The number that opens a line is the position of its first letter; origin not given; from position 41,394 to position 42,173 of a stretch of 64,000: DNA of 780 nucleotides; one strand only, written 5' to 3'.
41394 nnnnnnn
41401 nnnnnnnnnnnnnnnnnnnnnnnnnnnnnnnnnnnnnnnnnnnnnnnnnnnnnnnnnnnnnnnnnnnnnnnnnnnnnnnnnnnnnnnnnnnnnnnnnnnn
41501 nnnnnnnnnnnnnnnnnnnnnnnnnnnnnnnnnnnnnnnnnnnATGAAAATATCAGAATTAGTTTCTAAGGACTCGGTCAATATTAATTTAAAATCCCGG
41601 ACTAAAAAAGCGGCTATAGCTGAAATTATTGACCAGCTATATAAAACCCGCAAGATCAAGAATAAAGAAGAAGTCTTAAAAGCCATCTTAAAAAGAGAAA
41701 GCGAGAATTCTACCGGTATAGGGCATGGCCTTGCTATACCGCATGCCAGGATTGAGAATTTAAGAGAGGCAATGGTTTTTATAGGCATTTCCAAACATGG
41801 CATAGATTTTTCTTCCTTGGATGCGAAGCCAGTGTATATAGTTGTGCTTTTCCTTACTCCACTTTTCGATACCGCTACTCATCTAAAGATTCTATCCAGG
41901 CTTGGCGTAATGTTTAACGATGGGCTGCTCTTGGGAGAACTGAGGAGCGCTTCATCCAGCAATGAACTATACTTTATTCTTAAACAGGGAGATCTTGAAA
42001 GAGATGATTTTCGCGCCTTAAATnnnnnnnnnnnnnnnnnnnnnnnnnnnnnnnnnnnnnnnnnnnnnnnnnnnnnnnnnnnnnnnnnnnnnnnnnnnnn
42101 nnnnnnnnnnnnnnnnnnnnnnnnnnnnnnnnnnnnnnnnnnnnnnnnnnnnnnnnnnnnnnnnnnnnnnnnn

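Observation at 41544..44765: P-type cation ATPase with an N-terminal PTS EIIA(Ntr)-like regulatory domain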

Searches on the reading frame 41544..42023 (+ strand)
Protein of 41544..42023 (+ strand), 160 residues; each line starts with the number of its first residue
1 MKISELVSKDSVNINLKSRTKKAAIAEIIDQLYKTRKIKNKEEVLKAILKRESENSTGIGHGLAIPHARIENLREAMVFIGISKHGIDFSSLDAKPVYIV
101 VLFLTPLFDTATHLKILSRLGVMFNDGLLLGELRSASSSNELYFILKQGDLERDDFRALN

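Call 18: search_protein_representatives(protein=window:41544-42023:+)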
Query: 160 residues. Proteins with E-value up to 0.001 (for the whole library): 12303; up to 1e-10: 3932; up to 1e-30: 27. The best 150 are listed.
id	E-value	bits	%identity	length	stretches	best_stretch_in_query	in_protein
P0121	1.1e-46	174.8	52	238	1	1-160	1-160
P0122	6.9e-44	165.8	51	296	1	1-160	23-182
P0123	1.1e-42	161.9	46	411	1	1-158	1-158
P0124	4.4e-39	150.2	36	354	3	4-146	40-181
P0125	4.5e-38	146.9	35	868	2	3-146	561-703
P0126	9.6e-37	142.6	54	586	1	1-159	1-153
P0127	3.4e-36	140.8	49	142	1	25-156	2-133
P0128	1.7e-35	138.5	33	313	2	4-149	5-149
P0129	3.4e-35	137.6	58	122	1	1-115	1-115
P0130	2.9e-34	134.6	32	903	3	6-123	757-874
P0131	6.3e-34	133.5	45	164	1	3-148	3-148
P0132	1.1e-33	132.7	31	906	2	10-126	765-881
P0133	1.2e-33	132.6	32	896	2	3-147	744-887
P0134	1.2e-33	132.6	32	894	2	10-147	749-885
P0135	1.8e-33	132.0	32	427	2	3-126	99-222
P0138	5.6e-33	130.4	32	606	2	7-147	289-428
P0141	1.1e-32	129.4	44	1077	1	1-157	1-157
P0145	7.8e-31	123.4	42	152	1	1-150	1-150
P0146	8.4e-31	123.3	45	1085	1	1-156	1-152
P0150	8.1e-30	120.2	42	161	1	1-149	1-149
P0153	1.6e-29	119.2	44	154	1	1-150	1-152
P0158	1.3e-27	113.0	45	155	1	1-150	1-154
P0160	3.6e-27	111.6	39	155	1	1-150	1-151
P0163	6.3e-27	110.8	37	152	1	1-150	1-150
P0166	1.1e-26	110.0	38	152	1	3-148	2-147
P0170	3.9e-26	108.2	36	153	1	1-149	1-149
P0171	4.1e-26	108.2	39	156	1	1-153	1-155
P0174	1.0e-25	106.8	33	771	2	12-137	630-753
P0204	4.9e-23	98.2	39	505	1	6-150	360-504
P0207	6.3e-23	97.8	40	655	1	6-140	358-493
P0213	1.0e-22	97.1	34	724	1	3-148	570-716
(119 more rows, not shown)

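Call 19: search_protein_families(library=pfam, proteins=[P0125, P0130, P0138, P0174, P0213, P0204, P0207, P0141, P0146, P0124], max_evalue=0.0001)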
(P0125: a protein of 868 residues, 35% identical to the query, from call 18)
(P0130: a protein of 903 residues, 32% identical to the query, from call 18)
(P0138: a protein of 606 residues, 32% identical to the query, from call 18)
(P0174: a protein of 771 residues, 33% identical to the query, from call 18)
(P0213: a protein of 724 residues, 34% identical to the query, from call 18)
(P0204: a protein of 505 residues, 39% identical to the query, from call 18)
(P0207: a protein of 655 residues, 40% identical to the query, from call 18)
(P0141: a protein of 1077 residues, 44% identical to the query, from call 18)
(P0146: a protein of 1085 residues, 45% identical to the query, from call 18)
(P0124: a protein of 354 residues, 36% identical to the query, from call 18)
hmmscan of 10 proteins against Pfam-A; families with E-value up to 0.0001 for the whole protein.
P0125 (868 aa): 2 families
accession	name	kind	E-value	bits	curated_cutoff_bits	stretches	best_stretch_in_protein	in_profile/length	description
PF00359.27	PTS_EIIA_2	-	3.5e-59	199.3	27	2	564-705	2-143/144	Phosphoenolpyruvate-dependent sugar phosphotransferase system, EIIA 2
PF00999.27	Na_H_Exchanger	-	3.6e-30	105.5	26.2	1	41-432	3-373/375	Sodium/hydrogen exchanger, transmembrane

P0130 (903 aa): 2 families
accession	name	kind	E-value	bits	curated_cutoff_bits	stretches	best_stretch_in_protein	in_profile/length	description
PF00359.27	PTS_EIIA_2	-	2.3e-54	183.7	27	2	590-728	3-141/144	Phosphoenolpyruvate-dependent sugar phosphotransferase system, EIIA 2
PF00999.27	Na_H_Exchanger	-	7.1e-52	177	26.2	1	56-453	3-373/375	Sodium/hydrogen exchanger, transmembrane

P0138 (606 aa): 2 families
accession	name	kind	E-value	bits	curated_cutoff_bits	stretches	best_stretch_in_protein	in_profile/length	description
PF00359.27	PTS_EIIA_2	-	3.1e-54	183.3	27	2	462-602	2-141/144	Phosphoenolpyruvate-dependent sugar phosphotransferase system, EIIA 2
PF00999.27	Na_H_Exchanger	-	1.4e-21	77.3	26.2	1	2-149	219-372/375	Sodium/hydrogen exchanger, transmembrane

P0174 (771 aa): 2 families
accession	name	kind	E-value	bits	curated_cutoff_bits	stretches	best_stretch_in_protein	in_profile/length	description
PF00359.27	PTS_EIIA_2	-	1.5e-60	203.8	27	2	626-763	4-142/144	Phosphoenolpyruvate-dependent sugar phosphotransferase system, EIIA 2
PF00999.27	Na_H_Exchanger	-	1.5e-31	110.1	26.2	1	18-378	2-313/375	Sodium/hydrogen exchanger, transmembrane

P0213 (724 aa): 2 families
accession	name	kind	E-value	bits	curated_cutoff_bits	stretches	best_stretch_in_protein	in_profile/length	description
PF00999.27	Na_H_Exchanger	-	2.6e-49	168.5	26.2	1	51-439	5-374/375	Sodium/hydrogen exchanger, transmembrane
PF00359.27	PTS_EIIA_2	-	2.5e-34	118.7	27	1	573-716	2-143/144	Phosphoenolpyruvate-dependent sugar phosphotransferase system, EIIA 2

P0204 (505 aa): 2 families
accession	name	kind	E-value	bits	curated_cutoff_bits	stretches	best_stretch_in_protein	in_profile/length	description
PF00359.27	PTS_EIIA_2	-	3.6e-36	124.7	27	1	360-502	2-143/144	Phosphoenolpyruvate-dependent sugar phosphotransferase system, EIIA 2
PF00999.27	Na_H_Exchanger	-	8.3e-29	101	26.2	1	2-222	172-373/375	Sodium/hydrogen exchanger, transmembrane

P0207 (655 aa): 5 families
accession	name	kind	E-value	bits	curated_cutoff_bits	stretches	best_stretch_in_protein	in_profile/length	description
PF00359.27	PTS_EIIA_2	-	5.1e-27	95.1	27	1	363-500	7-142/144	Phosphoenolpyruvate-dependent sugar phosphotransferase system, EIIA 2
PF00690.31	Cation_ATPase_N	-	9.6e-17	60.9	20.4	1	514-576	5-68/69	Cation transporter/ATPase, N-terminus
PF13520.12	AA_permease_2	-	3.6e-15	56.2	27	1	41-360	29-341/427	Amino acid permease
PF00324.27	AA_permease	-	1.1e-09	38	24.6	1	49-360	35-348/470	Amino acid permease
PF00122.25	E1-E2_ATPase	-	4.6e-09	36.5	28.1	1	616-654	1-39/181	E1-E2 ATPase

P0141 (1077 aa): 7 families
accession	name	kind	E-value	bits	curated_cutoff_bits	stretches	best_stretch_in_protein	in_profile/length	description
PF00122.25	E1-E2_ATPase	-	4.6e-37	127.7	28.1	1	263-461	2-180/181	E1-E2 ATPase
PF00689.26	Cation_ATPase_C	-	8.8e-34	117.2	27.3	1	888-1068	1-174/175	Cation transporting ATPase, C-terminus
PF00359.27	PTS_EIIA_2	-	4.6e-30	104.9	27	1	6-147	2-142/144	Phosphoenolpyruvate-dependent sugar phosphotransferase system, EIIA 2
PF13246.12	Cation_ATPase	-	2.2e-20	72.9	21.7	1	544-640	1-91/91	Cation transport ATPase (P-type)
PF00702.32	Hydrolase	-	2.2e-14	54.8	26.4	1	479-818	2-191/191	haloacid dehalogenase-like hydrolase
PF00690.31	Cation_ATPase_N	-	1.3e-08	34.8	20.4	1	160-222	5-68/69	Cation transporter/ATPase, N-terminus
PF12710.13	HAD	-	3.3e-05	24.8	27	0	677-775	54-161/189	haloacid dehalogenase-like hydrolase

P0146 (1085 aa): 7 families
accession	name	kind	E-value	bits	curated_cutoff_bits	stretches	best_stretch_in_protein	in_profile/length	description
PF00689.26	Cation_ATPase_C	-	2.5e-49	167.9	27.3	1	876-1065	1-174/175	Cation transporting ATPase, C-terminus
PF00122.25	E1-E2_ATPase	-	1e-45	155.9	28.1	1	259-454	2-181/181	E1-E2 ATPase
PF00359.27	PTS_EIIA_2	-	5e-33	114.5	27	1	6-142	2-141/144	Phosphoenolpyruvate-dependent sugar phosphotransferase system, EIIA 2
PF00702.32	Hydrolase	-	2e-19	71.2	26.4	1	472-806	3-191/191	haloacid dehalogenase-like hydrolase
PF13246.12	Cation_ATPase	-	6.5e-19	68.2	21.7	1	538-628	1-91/91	Cation transport ATPase (P-type)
PF00690.31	Cation_ATPase_N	-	7.8e-17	61.1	20.4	1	154-218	3-68/69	Cation transporter/ATPase, N-terminus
PF08282.18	Hydrolase_3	-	1.9e-05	25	20.9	1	778-836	195-252/255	haloacid dehalogenase-like hydrolase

P0124 (354 aa): 1 family
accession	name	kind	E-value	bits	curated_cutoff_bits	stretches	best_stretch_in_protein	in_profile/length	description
PF00359.27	PTS_EIIA_2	-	1.9e-54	184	27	2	42-181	2-141/144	Phosphoenolpyruvate-dependent sugar phosphotransferase system, EIIA 2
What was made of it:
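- The same EIIA subtype is fused, singly or in tandem, to Na_H_Exchanger proteins (calls 18, 19). The same EIIA subtype is fused to Na+/H+ exchangers (call 19).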

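Call 30: find_encoding_contigs(protein=P0131, flank=8000, max_places=3)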
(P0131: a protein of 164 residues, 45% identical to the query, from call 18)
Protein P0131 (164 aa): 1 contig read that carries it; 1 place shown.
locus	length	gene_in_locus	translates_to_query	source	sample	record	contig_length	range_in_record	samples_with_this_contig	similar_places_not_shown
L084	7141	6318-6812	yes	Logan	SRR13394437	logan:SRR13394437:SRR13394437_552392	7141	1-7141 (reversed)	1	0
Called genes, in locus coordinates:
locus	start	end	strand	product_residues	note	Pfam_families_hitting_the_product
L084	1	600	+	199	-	?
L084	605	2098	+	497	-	PF00512:HisKA, PF02518:HATPase_c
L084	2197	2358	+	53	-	-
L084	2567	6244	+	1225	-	-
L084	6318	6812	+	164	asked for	PF00359:PTS_EIIA_2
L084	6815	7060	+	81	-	-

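Call 31: find_encoding_contigs(protein=P0145, flank=8000, max_places=3)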
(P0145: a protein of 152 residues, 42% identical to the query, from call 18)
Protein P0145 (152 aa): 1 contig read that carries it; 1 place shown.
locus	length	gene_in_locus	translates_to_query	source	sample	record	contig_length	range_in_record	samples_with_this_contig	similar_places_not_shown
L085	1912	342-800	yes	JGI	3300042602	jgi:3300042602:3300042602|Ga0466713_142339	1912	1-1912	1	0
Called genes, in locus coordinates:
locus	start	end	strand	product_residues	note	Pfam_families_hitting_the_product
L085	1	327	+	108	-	?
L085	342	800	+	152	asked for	PF00359:PTS_EIIA_2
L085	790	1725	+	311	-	PF02603:Hpr_kinase_N, PF07475:Hpr_kinase_C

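Call 44: find_homologous_proteins(query=L085:790-1722:+, max_evalue=1e-20)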
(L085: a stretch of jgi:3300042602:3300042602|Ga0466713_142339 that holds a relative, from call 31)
Query L085:790-1722:+ (311 aa): 7492 proteins with E <= 1e-20 among 8000 candidates; the best 120 are listed.
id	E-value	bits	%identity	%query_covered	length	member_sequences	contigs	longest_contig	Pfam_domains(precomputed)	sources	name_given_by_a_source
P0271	2.3e-194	662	96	100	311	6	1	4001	PF02603.22,PF07475.18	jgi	-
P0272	3.6e-180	616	89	98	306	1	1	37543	PF02603.22,PF07475.18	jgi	-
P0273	8.1e-145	500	73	97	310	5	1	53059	PF02603.22,PF07475.18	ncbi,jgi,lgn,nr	ncbi:MAG: HPr(Ser) kinase/phosphatase [Endomicrobium sp.]|jgi:HPr kinase/phosphorylase|nr:HPr(Ser) k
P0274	8.4e-142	490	72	97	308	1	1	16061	PF02603.22,PF07475.18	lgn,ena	-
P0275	8.0e-141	487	73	97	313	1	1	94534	PF02603.22,PF07475.18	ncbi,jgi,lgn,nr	ncbi:MAG: HPr(Ser) kinase/phosphatase [Endomicrobium sp.]|jgi:HPr kinase/phosphorylase|nr:HPr(Ser) k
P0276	5.4e-140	484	70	98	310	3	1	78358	PF02603.22,PF07475.18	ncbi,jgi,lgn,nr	ncbi:MAG: HPr(Ser) kinase/phosphatase [Endomicrobium sp.]|jgi:HPr kinase/phosphorylase|nr:HPr(Ser) k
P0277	5.8e-140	484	70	99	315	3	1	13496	PF02603.22,PF07475.18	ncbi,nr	ncbi:MAG: HPr(Ser) kinase/phosphatase [Endomicrobium sp.]|nr:HPr(Ser) kinase/phosphatase [Endomicrob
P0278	1.4e-139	483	71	97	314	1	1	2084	PF02603.22,PF07475.18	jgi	jgi:HPr kinase/phosphorylase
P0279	9.0e-139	480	71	98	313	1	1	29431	PF02603.22,PF07475.18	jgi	jgi:HPr kinase/phosphorylase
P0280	1.1e-138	480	71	97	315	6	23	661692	PF02603.22,PF07475.18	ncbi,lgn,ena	-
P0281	1.3e-138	479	69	96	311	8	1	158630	PF02603.22,PF07475.18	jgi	jgi:HPr kinase/phosphorylase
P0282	1.5e-138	479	71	97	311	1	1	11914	PF02603.22,PF07475.18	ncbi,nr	ncbi:MAG: HPr(Ser) kinase/phosphatase [Endomicrobium sp.]|nr:HPr(Ser) kinase/phosphatase [Endomicrob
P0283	3.5e-138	478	70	97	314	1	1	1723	PF02603.22,PF07475.18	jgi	jgi:HPr kinase/phosphorylase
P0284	4.1e-138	478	71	97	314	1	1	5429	PF02603.22,PF07475.18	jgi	jgi:HPr kinase/phosphorylase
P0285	2.4e-137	475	70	98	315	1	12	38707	PF02603.22,PF07475.18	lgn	-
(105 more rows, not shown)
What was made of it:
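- Tried and rejected: HprK from L085 used as a probe for PTS in Omnitrophota: the hits were Endomicrobia/Elusimicrobiota, so it was uninformative for this lineage (call 44).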
